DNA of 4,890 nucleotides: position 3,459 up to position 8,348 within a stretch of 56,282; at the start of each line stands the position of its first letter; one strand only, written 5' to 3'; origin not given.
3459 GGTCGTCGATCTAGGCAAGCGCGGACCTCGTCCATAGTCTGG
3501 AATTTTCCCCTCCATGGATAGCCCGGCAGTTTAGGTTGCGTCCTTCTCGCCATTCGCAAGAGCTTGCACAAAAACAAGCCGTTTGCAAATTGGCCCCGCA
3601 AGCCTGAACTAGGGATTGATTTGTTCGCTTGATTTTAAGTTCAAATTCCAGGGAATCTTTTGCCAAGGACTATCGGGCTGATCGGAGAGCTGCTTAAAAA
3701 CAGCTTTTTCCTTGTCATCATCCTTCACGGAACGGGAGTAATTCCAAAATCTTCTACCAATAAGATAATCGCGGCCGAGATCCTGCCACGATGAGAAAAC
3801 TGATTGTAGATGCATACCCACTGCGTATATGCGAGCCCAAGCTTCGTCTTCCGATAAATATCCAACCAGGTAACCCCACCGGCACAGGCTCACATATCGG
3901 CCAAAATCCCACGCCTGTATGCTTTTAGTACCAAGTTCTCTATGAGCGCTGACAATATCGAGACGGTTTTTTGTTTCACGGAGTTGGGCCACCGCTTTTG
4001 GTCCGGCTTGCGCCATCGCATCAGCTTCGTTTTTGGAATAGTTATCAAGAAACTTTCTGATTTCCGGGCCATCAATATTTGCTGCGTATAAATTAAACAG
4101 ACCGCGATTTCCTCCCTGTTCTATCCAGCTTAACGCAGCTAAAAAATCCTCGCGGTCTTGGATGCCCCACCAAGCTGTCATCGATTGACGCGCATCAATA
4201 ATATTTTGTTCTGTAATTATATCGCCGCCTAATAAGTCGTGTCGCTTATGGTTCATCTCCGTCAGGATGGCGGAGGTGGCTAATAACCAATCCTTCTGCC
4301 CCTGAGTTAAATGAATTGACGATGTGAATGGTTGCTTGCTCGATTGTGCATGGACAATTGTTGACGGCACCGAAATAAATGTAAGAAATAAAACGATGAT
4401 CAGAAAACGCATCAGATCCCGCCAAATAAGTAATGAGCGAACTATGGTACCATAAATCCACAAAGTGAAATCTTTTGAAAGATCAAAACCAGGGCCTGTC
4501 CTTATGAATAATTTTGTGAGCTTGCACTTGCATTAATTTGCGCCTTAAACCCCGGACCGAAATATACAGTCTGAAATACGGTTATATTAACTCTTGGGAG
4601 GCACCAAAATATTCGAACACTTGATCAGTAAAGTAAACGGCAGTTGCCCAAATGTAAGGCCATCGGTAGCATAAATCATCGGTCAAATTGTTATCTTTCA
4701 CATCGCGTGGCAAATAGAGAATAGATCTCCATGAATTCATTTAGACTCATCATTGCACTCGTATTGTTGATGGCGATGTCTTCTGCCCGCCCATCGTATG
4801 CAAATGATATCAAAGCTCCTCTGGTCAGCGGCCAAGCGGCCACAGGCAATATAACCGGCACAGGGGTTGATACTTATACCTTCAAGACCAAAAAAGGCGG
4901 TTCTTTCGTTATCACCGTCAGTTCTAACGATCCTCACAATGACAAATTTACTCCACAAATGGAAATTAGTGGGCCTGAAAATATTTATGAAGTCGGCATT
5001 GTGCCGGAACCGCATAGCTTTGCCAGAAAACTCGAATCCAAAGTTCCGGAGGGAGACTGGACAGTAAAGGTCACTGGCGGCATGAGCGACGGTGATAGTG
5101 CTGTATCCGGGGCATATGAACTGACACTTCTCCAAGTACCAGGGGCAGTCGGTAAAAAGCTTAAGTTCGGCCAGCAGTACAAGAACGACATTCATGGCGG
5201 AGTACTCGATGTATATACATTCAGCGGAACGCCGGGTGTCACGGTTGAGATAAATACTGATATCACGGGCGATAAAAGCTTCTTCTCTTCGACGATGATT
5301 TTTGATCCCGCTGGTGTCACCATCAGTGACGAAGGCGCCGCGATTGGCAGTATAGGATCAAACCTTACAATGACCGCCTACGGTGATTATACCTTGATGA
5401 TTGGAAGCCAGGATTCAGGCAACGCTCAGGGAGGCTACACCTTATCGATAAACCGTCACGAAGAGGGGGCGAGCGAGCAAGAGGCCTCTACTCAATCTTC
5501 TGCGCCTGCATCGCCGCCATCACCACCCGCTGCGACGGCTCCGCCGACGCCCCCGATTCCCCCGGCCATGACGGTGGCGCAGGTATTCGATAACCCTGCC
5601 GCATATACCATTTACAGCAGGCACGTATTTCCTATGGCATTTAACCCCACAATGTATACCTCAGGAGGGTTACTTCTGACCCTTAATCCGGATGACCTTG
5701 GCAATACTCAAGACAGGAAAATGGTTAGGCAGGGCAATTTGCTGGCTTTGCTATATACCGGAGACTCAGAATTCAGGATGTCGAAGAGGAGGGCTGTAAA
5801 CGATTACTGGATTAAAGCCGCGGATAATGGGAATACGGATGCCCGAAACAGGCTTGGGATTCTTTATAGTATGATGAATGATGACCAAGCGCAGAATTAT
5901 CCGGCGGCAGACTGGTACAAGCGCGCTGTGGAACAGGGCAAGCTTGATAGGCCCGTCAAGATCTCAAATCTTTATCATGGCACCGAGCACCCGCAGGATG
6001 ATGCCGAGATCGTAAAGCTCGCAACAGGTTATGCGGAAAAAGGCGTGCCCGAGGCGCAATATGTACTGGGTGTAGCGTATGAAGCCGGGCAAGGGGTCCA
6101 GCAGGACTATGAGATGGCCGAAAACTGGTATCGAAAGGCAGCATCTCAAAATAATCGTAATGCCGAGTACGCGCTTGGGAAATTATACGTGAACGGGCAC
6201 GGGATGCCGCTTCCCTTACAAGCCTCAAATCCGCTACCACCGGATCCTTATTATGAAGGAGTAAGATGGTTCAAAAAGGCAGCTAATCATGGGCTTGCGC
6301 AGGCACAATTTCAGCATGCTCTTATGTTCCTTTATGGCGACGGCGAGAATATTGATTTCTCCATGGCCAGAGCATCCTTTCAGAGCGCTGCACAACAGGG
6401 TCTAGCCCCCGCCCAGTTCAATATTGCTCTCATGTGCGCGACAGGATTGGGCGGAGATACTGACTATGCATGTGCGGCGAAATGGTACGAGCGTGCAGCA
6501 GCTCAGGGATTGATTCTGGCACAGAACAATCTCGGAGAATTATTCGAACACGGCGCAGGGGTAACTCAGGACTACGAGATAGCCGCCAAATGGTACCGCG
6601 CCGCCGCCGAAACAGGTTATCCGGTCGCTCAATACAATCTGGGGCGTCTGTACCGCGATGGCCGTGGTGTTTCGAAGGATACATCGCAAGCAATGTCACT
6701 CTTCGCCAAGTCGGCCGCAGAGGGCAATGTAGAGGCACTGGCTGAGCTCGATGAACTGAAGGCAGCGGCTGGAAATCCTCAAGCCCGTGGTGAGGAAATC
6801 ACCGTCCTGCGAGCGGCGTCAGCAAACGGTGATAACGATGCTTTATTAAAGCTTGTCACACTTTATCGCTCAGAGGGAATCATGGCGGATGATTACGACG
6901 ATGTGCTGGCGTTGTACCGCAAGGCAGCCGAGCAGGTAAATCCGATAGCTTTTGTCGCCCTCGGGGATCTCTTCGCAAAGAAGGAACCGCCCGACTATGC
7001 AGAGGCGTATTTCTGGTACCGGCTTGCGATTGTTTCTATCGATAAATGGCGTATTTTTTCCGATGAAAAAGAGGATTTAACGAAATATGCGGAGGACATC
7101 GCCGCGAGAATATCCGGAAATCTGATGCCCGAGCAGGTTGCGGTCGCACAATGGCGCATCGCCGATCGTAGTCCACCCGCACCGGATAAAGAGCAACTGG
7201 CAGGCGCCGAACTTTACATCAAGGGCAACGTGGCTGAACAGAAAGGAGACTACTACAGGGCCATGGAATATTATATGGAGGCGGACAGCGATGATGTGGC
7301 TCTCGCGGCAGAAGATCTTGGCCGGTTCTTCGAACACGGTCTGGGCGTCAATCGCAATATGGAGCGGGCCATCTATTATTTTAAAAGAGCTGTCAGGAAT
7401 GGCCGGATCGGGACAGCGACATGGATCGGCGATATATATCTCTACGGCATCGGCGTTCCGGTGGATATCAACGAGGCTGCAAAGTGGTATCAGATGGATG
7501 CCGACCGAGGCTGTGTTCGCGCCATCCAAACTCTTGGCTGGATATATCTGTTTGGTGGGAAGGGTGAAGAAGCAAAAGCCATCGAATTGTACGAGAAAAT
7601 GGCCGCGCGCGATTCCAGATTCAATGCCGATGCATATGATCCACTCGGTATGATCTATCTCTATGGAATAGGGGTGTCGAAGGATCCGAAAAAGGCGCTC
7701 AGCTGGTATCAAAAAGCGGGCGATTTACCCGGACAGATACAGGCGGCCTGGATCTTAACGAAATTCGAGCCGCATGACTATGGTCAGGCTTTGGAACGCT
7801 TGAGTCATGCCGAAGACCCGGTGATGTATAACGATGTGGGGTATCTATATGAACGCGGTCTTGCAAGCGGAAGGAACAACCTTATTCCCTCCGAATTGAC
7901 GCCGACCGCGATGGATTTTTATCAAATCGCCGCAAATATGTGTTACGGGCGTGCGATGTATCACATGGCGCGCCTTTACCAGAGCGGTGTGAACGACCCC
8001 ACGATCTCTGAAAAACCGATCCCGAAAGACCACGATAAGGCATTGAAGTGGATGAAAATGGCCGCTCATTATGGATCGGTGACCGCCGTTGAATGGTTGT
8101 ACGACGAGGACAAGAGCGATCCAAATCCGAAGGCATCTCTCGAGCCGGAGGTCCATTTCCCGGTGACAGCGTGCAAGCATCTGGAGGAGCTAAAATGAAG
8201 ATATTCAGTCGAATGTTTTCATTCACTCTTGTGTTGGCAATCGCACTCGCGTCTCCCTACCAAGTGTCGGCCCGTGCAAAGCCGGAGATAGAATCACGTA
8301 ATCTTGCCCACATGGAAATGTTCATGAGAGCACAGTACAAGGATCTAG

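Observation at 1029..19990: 19-kb low-GC island of envelope-targeted Sel1/ankyrin repeat proteins with no visible mobility genes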

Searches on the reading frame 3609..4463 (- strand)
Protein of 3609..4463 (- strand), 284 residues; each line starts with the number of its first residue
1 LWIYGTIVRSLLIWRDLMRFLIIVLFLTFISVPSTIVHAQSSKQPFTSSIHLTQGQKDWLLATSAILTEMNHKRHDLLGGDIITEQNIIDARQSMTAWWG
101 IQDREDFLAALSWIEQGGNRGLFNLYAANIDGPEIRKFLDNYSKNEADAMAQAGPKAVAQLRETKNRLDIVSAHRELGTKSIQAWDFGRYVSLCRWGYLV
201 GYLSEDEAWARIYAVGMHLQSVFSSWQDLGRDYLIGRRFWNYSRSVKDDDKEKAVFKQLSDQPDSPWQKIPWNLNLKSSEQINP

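Call 4: search_protein_families(library=pfam, proteins=[window:3609-4463:-], max_evalue=0.01)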
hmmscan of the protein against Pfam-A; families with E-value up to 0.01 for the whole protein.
window:3609-4463:- (284 aa): 1 family
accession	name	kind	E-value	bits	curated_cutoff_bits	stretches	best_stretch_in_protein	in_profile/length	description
PF06889.16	DUF1266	-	6.8e-38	131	27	1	95-272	2-175/175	Protein of unknown function (DUF1266)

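Call 31: search_protein_families(library=ncbifam, proteins=[window:3609-4463:-], max_evalue=0.1)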
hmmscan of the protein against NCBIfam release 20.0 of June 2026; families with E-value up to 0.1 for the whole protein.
window:3609-4463:- (284 aa): 2 families
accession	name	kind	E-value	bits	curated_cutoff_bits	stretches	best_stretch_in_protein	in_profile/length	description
NF008480.0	PRK11380.1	equivalog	4.7e-10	39.4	386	1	88-274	165-344/353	hypothetical protein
NF049919.1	DesA_ISL3_tail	domain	0.033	14.6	30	0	44-116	33-102/122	DesA/ISL3 alpha bundle tail domain-containing protein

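Call 32: search_protein_families(library=phrogs, proteins=[window:3609-4463:-], max_evalue=0.01)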
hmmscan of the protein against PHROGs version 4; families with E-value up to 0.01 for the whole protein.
window:3609-4463:- (284 aa): 0 families

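Call 41: find_encoding_contigs(protein=window:3609-4412:-, flank=10000)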
Protein window:3609-4412:- (267 aa): 4 contigs read that carry it; 4 places shown.
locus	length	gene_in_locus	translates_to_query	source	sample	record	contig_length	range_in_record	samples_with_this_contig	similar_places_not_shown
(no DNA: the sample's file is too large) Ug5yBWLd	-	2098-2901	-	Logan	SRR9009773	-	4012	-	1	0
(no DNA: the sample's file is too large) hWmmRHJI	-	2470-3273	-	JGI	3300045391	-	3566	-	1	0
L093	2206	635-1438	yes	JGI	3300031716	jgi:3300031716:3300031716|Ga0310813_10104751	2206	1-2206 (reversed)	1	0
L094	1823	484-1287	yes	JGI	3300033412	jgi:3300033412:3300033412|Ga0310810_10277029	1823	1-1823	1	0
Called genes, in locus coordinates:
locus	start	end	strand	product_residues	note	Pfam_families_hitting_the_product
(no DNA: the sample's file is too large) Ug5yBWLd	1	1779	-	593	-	?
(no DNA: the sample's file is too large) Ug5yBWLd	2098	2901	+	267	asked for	PF06889:DUF1266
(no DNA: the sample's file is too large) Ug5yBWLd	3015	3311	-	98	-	-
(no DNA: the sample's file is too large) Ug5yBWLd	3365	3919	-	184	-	-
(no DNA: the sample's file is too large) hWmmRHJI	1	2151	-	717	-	?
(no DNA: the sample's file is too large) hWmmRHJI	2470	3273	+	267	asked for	PF06889:DUF1266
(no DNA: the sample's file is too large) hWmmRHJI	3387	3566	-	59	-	?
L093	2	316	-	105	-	?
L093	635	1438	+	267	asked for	PF06889:DUF1266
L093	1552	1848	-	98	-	-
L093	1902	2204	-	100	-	?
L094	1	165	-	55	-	?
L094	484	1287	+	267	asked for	PF06889:DUF1266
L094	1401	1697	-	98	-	-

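Call 54: search_solved_structures(query=window:3609-4412:-, max_evalue=1)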
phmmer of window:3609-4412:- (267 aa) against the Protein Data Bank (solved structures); distinct sequences matched with E-value up to 1: 0.

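Call 68: find_related_loci(query=window:3609-4412:-, collection=metagenome_contigs, flank=10000)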
Query window:3609-4412:- (267 aa) in metagenome_contigs; peptide patterns used: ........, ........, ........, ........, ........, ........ (x = any residue, [..] = any of these).
73 stretches matched a pattern; 30 encode a relative of the query (tblastn E <= 1e-3); 30 distinct loci.
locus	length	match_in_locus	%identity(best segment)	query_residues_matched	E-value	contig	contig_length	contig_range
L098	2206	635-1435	100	1-267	0e+0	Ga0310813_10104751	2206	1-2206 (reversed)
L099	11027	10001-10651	43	30-260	3e-57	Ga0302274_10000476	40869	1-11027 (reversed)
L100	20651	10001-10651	43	30-260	3e-57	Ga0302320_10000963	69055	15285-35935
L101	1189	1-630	41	37-260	5e-60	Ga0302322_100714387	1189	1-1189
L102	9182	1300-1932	42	36-260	3e-54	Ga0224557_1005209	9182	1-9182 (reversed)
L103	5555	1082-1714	41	31-262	7e-54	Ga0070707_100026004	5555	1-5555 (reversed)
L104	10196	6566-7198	40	31-262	8e-53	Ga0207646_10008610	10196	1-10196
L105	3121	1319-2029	36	5-259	3e-51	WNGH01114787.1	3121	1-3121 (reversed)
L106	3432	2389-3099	37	25-266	2e-50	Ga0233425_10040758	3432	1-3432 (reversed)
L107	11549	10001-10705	39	14-260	9e-50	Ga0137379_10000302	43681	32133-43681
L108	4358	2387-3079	38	30-265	2e-48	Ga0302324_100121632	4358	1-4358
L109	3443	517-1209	38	30-265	2e-48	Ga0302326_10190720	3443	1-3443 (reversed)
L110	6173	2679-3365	37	15-260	7e-47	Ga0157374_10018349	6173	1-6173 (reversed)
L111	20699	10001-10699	38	4-259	1e-40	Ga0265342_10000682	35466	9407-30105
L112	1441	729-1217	42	84-260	4e-40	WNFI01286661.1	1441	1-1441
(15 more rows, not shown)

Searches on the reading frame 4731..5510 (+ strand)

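Call 66: search_protein_families(library=pfam, proteins=[window:4731-5510:+], max_evalue=1)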
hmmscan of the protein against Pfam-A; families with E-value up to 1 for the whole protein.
window:4731-5510:+ (260 aa): 2 families
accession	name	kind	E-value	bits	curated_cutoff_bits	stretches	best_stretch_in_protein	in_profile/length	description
PF04151.21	PPC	-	0.012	16.9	25.9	0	46-67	2-23/70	Bacterial pre-peptidase C-terminal domain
PF21602.3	GldM_3rd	-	0.21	12.3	25.2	1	32-68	32-68/82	GldM third domain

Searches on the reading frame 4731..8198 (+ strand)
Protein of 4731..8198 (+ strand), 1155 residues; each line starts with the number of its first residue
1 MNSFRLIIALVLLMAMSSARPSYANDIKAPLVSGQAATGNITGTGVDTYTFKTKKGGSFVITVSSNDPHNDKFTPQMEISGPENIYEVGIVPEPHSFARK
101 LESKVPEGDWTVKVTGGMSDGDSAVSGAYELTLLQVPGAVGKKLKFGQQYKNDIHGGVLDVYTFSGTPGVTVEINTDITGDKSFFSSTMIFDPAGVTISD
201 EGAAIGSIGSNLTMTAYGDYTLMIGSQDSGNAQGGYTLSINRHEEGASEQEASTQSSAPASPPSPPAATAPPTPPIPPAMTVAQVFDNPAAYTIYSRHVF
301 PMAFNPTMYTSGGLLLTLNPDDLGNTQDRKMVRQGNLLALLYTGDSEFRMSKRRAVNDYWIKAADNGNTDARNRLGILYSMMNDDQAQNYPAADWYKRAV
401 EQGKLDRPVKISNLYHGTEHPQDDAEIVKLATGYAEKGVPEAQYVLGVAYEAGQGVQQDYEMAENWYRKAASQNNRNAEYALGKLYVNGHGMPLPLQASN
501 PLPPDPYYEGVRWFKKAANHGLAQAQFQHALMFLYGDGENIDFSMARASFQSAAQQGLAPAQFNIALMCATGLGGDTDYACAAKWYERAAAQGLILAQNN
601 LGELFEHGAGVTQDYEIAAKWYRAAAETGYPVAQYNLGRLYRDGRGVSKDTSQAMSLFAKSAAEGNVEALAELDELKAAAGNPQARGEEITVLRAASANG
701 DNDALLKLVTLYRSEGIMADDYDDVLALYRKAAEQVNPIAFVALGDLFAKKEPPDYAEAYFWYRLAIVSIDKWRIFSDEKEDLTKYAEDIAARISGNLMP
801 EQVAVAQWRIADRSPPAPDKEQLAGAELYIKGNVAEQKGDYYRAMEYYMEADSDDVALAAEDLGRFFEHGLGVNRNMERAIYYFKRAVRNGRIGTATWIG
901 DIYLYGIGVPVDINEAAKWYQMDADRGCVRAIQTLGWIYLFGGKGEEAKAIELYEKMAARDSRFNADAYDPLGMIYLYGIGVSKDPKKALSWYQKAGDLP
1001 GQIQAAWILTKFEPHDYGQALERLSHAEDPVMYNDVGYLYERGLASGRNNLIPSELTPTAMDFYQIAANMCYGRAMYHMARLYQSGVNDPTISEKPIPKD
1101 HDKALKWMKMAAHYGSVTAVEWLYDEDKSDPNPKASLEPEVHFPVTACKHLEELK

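Call 4: search_protein_families(library=pfam, proteins=[window:4731-8198:+], max_evalue=0.01)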
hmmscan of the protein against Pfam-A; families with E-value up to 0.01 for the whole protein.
window:4731-8198:+ (1155 aa): 2 families
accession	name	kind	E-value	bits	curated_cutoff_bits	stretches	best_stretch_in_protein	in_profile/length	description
PF08238.18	Sel1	-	7.2e-70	229.4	30.7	8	440-475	1-36/36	Sel1 repeat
PF23310.1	TPR_27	-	0.0008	19.5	27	0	510-540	48-78/110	Plant tetratrico peptide repeats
